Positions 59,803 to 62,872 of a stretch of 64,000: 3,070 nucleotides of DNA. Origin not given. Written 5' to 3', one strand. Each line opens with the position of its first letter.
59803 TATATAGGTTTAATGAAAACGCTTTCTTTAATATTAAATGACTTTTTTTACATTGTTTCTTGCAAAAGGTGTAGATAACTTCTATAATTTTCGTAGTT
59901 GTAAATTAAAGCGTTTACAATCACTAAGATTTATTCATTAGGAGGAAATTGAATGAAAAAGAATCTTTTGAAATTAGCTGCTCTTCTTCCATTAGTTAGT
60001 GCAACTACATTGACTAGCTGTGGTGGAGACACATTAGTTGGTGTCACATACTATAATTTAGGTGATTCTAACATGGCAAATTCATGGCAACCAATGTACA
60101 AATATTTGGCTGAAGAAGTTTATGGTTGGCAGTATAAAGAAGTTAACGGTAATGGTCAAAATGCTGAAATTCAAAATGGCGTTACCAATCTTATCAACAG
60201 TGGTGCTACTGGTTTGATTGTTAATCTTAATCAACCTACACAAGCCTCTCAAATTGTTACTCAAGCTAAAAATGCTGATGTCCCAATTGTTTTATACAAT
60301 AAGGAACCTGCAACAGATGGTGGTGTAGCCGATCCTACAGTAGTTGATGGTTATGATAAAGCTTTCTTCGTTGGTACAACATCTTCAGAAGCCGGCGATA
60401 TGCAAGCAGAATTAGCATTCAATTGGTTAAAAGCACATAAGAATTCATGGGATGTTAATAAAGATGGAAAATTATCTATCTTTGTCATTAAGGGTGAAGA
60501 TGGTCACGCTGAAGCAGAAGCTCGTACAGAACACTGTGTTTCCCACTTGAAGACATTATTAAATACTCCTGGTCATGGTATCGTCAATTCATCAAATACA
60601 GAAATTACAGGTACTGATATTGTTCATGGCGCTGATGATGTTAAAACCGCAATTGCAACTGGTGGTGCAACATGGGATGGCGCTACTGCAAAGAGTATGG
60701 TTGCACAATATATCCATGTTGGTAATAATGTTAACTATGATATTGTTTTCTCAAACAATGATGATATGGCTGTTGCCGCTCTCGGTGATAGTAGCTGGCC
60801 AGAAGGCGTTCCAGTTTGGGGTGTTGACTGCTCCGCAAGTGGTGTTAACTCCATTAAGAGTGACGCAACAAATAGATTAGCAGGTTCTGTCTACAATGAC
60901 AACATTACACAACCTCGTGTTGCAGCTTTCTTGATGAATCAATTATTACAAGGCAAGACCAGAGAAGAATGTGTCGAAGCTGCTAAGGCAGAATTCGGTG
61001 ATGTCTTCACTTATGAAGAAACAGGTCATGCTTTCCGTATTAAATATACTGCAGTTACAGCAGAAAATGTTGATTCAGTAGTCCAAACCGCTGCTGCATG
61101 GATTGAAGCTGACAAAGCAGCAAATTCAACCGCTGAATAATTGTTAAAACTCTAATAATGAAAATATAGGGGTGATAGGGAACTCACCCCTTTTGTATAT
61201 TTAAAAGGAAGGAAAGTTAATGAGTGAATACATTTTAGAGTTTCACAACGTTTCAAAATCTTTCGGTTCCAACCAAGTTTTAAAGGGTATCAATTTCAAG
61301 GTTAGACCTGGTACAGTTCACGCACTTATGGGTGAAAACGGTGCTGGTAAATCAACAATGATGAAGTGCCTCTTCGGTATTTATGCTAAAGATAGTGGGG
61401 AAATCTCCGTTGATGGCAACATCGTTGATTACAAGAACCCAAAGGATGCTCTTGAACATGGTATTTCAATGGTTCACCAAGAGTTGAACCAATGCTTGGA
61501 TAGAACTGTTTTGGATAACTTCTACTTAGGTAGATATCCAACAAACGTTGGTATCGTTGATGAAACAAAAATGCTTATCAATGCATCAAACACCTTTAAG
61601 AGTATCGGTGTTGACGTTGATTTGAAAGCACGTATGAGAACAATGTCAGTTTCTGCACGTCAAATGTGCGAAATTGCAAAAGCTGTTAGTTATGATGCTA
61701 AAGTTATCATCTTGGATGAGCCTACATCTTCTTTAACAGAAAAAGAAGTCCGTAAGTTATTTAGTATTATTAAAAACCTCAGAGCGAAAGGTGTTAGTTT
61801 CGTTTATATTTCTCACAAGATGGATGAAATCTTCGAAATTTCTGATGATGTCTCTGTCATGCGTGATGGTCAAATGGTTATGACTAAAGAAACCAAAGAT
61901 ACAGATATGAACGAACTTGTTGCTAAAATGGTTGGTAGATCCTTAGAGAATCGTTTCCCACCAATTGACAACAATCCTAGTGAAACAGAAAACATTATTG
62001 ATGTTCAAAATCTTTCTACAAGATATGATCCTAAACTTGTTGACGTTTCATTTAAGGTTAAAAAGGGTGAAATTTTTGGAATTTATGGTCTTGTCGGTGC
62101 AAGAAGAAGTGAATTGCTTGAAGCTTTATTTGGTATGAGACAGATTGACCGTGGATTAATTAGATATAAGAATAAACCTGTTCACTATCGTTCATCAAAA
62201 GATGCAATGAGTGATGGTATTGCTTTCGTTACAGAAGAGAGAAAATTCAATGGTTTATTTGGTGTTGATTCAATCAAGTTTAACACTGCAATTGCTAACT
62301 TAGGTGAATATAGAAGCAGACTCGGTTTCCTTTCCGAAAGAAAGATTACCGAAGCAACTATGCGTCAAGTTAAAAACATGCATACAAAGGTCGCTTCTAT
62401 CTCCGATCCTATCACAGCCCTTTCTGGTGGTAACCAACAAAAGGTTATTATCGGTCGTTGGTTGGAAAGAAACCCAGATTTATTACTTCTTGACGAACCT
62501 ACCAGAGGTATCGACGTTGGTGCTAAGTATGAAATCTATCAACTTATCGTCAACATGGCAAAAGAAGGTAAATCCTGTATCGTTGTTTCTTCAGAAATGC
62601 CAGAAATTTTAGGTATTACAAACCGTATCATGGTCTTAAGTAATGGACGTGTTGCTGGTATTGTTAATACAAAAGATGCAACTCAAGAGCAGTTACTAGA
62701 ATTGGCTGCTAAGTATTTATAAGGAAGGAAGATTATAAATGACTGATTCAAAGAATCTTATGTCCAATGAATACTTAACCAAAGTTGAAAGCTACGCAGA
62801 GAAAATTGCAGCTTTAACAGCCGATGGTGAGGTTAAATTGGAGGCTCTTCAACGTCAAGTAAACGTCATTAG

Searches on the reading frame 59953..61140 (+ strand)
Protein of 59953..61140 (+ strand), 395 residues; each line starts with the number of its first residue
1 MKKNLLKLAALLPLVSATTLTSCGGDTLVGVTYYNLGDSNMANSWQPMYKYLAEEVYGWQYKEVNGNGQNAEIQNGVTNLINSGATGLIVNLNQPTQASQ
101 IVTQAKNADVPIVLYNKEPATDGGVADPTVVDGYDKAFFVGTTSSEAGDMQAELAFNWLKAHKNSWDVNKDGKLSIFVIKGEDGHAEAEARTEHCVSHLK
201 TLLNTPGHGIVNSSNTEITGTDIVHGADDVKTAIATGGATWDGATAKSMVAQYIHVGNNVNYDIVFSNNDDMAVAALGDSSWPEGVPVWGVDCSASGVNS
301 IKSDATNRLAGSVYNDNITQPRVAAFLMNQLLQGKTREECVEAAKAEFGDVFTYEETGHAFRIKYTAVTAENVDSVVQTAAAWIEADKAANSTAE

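Call 73: search_protein_families(library=pfam, proteins=[window:59953-61140:+], max_evalue=0.001)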
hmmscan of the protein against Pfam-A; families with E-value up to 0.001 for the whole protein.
window:59953-61140:+ (395 aa): 1 family
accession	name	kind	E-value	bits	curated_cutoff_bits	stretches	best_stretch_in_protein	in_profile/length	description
PF13407.12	Peripla_BP_4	-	2.3e-26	93.4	35.1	1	30-335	2-257/258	Periplasmic binding protein domain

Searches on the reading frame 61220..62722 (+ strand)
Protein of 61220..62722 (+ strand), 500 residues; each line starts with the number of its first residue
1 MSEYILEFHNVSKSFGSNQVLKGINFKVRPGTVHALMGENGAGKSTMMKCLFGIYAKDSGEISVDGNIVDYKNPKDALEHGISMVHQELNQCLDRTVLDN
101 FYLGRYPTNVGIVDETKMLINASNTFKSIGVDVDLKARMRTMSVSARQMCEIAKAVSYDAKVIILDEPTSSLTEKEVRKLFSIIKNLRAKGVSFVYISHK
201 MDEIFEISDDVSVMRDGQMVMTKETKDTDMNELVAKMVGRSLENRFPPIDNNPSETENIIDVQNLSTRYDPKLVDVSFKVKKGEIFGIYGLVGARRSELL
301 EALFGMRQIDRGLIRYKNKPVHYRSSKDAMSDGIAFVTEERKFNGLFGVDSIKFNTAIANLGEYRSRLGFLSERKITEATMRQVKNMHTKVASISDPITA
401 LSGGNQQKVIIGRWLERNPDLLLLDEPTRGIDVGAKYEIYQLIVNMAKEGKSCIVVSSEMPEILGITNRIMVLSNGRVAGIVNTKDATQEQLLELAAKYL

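Call 73: search_protein_families(library=pfam, proteins=[window:61220-62722:+], max_evalue=0.001)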
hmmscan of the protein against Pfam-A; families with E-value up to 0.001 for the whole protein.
window:61220-62722:+ (500 aa): 3 families
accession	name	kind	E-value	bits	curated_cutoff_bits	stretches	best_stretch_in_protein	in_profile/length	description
PF00005.33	ABC_tran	-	8.9e-49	166.1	25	2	21-170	1-137/137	ABC transporter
PF13304.12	AAA_21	-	4.9e-09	37.1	27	0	402-456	239-296/304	AAA domain, putative AbiEii toxin, Type IV TA system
PF09818.15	ABC_ATPase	-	0.0004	19.9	23.2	0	143-225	159-258/283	P-loop domain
